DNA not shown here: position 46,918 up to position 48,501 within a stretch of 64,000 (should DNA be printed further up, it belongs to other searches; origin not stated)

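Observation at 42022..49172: Uncharacterised biosynthetic gene cluster next to an archaeal-type ValRS: possible aminoacyl-adenylate mimic or gamma-glutamylated, sulfur-containing metabolite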

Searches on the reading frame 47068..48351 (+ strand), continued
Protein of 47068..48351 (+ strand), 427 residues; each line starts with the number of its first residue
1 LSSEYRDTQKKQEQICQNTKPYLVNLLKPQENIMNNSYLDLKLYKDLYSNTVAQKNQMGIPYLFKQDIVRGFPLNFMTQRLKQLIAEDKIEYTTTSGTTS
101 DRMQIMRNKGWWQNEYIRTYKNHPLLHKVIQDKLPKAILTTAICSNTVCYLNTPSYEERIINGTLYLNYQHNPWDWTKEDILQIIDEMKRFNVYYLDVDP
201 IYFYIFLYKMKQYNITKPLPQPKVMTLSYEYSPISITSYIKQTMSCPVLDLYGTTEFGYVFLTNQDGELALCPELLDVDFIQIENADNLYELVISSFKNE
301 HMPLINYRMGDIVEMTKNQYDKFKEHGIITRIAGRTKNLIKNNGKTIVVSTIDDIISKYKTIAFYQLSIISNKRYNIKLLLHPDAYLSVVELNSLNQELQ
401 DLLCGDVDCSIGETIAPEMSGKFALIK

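Call 72: list_cluster_members(proteins=[P0170, P0136, P0137, P0118, P0113, P0188, P0169, P0108, P0183, P0161])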
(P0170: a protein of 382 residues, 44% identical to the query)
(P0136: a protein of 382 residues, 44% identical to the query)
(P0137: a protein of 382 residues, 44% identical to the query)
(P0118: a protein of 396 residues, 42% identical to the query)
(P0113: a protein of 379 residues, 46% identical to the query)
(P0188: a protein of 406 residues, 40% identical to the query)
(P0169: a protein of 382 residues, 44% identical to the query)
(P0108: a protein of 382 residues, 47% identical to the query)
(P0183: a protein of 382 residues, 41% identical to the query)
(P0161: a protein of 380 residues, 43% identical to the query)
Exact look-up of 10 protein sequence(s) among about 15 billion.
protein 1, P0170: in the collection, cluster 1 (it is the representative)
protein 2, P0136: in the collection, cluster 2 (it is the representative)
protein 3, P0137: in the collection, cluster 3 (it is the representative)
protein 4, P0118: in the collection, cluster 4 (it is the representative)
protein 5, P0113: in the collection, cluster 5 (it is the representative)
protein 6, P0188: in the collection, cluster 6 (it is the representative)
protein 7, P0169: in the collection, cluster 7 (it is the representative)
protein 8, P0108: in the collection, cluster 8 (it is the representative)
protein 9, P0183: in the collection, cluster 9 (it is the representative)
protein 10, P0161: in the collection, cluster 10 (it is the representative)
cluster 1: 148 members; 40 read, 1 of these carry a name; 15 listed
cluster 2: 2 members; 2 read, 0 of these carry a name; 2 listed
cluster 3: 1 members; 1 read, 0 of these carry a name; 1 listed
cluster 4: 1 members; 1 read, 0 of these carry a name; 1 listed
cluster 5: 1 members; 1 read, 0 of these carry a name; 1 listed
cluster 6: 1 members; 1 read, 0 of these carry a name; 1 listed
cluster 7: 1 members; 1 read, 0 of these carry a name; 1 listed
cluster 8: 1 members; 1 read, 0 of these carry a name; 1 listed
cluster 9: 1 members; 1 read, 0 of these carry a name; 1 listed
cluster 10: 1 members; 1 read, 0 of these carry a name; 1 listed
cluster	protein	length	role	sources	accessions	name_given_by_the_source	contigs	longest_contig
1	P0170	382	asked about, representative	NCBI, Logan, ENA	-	-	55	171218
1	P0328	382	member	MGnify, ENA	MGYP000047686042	FL=1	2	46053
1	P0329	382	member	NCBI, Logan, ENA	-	-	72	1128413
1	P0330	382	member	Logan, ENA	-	-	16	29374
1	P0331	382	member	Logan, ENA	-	-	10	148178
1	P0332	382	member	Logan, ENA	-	-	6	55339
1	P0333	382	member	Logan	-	-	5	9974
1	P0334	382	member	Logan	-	-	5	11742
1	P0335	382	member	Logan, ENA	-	-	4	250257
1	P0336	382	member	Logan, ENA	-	-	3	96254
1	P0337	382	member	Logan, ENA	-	-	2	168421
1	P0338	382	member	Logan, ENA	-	-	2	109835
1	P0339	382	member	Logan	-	-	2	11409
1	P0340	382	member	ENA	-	-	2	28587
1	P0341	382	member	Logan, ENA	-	-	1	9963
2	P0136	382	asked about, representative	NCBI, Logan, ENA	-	-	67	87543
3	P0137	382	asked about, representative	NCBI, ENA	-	-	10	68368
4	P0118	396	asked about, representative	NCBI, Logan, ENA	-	-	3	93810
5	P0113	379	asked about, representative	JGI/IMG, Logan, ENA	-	-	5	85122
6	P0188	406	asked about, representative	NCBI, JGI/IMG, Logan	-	-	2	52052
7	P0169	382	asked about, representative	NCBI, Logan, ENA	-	-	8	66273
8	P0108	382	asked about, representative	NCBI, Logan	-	-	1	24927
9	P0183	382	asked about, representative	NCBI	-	-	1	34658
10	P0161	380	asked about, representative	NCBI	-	-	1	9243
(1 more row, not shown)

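Call 76: predict_structure(alignment_id=A4)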
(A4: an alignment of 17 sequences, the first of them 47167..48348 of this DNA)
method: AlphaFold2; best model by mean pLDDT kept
length: 394 residues; sequences in the alignment: 17
mean_pLDDT: 90.8   pTM: 0.89
mean pLDDT of the five models: 90.8, 90.3, 90.3, 89.9, 88.2
residues with pLDDT >= 90: 300; 70-90: 74; 50-70: 15; < 50: 5
segments of 3 or more residues with pLDDT < 50: 111-115
pLDDT, mean of each block of 10 residues (from residue 1): 84 93 93 90 94 92 65 89 92 95 82 52 86 85 95 97 95 95 96 90 95 95 92 93 94 94 93 95 97 96 91 93 95 93 95 94 96 95 84 88
secondary structure, 60 per line:
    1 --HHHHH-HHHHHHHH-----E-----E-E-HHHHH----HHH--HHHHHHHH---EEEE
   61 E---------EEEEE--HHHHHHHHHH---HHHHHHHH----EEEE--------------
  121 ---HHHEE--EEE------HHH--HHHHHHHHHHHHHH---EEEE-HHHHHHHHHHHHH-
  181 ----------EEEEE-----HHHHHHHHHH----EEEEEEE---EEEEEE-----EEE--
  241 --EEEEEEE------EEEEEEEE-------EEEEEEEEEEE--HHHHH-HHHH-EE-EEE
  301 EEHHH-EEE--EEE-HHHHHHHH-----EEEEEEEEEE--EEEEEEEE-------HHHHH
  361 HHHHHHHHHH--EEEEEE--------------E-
elements in order: H3-7 H9-16 H32-36 H46-53 E57-61 E71-75 H78-87 H91-98 E103-106 E131-133 H145-158 E162-165 H167-179 E191-195 H201-210 E215-221 E225-230 E236-238 E243-249 E256-263 E271-281 H284-288 H290-293 E298-302 E307-309 E312-314 H316-323 E329-338 E341-348 H356-370 E373-378

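Call 79: fold_search(model_id=the predicted structure, library=pdb)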
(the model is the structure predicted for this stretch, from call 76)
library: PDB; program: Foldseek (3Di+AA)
matches with E <= 10: 1262; with E <= 0.001: 372
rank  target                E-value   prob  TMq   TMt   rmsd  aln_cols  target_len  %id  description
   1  4rvn_B                9.2e-19  1.00  0.72  0.67   5.7       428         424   14  Crystal structure of a Putative Acyl-CoA ligase (BT_0428) from Bacteroides thetaiotaomicron VPI-5482 at 2.20 A resolut (released 2015-01-21)
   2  4r1l_B                4.8e-18  1.00  0.71  0.67   5.7       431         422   15  Crystal structure of a Putative Acyl-CoA ligase (BT_0428) from Bacteroides thetaiotaomicron VPI-5482 at 2.42 A resolut (released 2014-08-27)
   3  4rvn_D                6.1e-18  1.00  0.71  0.66   5.7       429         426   14  Crystal structure of a Putative Acyl-CoA ligase (BT_0428) from Bacteroides thetaiotaomicron VPI-5482 at 2.20 A resolut (released 2015-01-21)
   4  4rvo_D                8.2e-18  1.00  0.70  0.65   5.8       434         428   14  Crystal structure of a Putative Acyl-CoA ligase (BT_0428) from Bacteroides thetaiotaomicron VPI-5482 at 2.41 A resolut (released 2014-12-31)
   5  4r1m_B                1.2e-17  1.00  0.69  0.65   5.9       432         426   14  Crystal structure of a Putative Acyl-CoA ligase (BT_0428) from Bacteroides thetaiotaomicron VPI-5482 at 2.48 A resolut (released 2014-08-27)
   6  4r1m_D                1.7e-17  1.00  0.70  0.65   5.8       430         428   14  Crystal structure of a Putative Acyl-CoA ligase (BT_0428) from Bacteroides thetaiotaomicron VPI-5482 at 2.48 A resolut (released 2014-08-27)
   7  4rvo_B                2.7e-17  1.00  0.71  0.66   5.7       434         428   15  Crystal structure of a Putative Acyl-CoA ligase (BT_0428) from Bacteroides thetaiotaomicron VPI-5482 at 2.41 A resolut (released 2014-12-31)
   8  4r1m_A                8.2e-17  1.00  0.54  0.49  13.2       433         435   15  Crystal structure of a Putative Acyl-CoA ligase (BT_0428) from Bacteroides thetaiotaomicron VPI-5482 at 2.48 A resolut (released 2014-08-27)
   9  9s45_D                1.1e-16  1.00  0.66  0.65   6.4       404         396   16  ClxA from Clostridium cavendishii in complex with 3-amino,4-hydroxybenzoic acid and its adenylate (released 2026-03-18)
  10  4r1l_C                1.5e-16  1.00  0.54  0.50  13.4       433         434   15  Crystal structure of a Putative Acyl-CoA ligase (BT_0428) from Bacteroides thetaiotaomicron VPI-5482 at 2.42 A resolut (released 2014-08-27)
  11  2y27_A                1.8e-16  1.00  0.68  0.64   6.0       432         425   14  crystal structure of PaaK1 in complex with ATP from Burkholderia cenocepacia (released 2011-05-04)
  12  4r1l_D                2.4e-16  1.00  0.70  0.65   5.9       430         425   14  Crystal structure of a Putative Acyl-CoA ligase (BT_0428) from Bacteroides thetaiotaomicron VPI-5482 at 2.42 A resolut (released 2014-08-27)
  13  4r1m_C                3.2e-16  1.00  0.53  0.49  13.2       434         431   15  Crystal structure of a Putative Acyl-CoA ligase (BT_0428) from Bacteroides thetaiotaomicron VPI-5482 at 2.48 A resolut (released 2014-08-27)
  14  4r1l_A                4.1e-16  1.00  0.54  0.50  12.6       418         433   15  Crystal structure of a Putative Acyl-CoA ligase (BT_0428) from Bacteroides thetaiotaomicron VPI-5482 at 2.42 A resolut (released 2014-08-27)
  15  6six_B                6.9e-16  1.00  0.66  0.61   6.2       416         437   13  PaaK family AMP-ligase with ANP (released 2020-01-15)
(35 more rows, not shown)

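Call 100: search_dna_similar(query=window:47167-48348:+, collection=plasmids, mode=protein, max_evalue=1e-10, max_rows=20)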
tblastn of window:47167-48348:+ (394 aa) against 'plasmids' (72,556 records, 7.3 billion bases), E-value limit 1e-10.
Records with a match: 1; places in all: 1; records where one place covers at least 80% of the query: 1.
Best place of each record, by identity: <60% 1.
By first word of the organism name: Rhizobium 1.
By predicted mobility (MOB-suite, as given by PLSDB): non-mobilizable 1.
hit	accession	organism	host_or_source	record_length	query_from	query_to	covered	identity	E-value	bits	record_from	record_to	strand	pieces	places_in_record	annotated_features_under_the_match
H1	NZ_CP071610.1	Rhizobium binae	lentil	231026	26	362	86%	23.5%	7e-24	111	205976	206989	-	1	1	phenylacetate--CoA ligase family protein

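Call 101: get_annotated_region(hit=H1, flank=10000)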
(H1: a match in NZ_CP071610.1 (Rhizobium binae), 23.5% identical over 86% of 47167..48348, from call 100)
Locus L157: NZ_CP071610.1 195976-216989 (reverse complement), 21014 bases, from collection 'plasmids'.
description: Rhizobium binae strain BLR195 plasmid p6, complete sequence
organism: Rhizobium binae (NCBI taxid 1138190)
taxonomy: Bacteria; Pseudomonadota; Alphaproteobacteria; Hyphomicrobiales; Rhizobiaceae; Rhizobium; Rhizobium binae
host: -; source: lentil; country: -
typing (MOB-suite, as given by PLSDB): non-mobilizable; mating-pair formation MPF_T
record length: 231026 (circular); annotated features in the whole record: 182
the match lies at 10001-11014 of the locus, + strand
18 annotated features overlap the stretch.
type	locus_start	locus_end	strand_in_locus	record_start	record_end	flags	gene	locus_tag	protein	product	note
CDS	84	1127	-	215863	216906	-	repB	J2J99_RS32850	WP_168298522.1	plasmid partitioning protein RepB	-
CDS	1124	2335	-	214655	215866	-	repA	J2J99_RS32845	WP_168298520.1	plasmid partitioning protein RepA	-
CDS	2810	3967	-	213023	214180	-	-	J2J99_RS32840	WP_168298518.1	tyrosine-type recombinase/integrase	GO:0015074 - DNA integration [Evidence IEA]; GO:0006310 - DNA recombination [Evidence IEA]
CDS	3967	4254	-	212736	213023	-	-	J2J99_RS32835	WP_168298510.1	hypothetical protein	-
CDS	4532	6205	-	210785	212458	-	-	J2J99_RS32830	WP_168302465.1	transposase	-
CDS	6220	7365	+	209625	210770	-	-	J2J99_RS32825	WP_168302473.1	RHE_PE00001 family protein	-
CDS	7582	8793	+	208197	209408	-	-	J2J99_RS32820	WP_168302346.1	hypothetical protein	-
CDS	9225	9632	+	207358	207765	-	-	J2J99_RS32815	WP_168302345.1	hypothetical protein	-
CDS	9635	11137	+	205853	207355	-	-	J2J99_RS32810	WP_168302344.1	phenylacetate--CoA ligase family protein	-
CDS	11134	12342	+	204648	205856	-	-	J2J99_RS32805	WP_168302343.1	aminotransferase class V-fold PLP-dependent enzyme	-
CDS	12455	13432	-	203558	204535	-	-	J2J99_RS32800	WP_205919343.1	HNH endonuclease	-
CDS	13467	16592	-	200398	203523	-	-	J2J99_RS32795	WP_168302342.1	AAA family ATPase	GO:0006302 - double-strand break repair [Evidence IEA]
CDS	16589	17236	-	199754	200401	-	-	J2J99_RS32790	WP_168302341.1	ABC-three component system middle component 1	-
CDS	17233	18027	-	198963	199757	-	-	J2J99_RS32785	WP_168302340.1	ABC-three component system protein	-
CDS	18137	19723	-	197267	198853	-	-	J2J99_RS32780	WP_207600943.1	IS66 family transposase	-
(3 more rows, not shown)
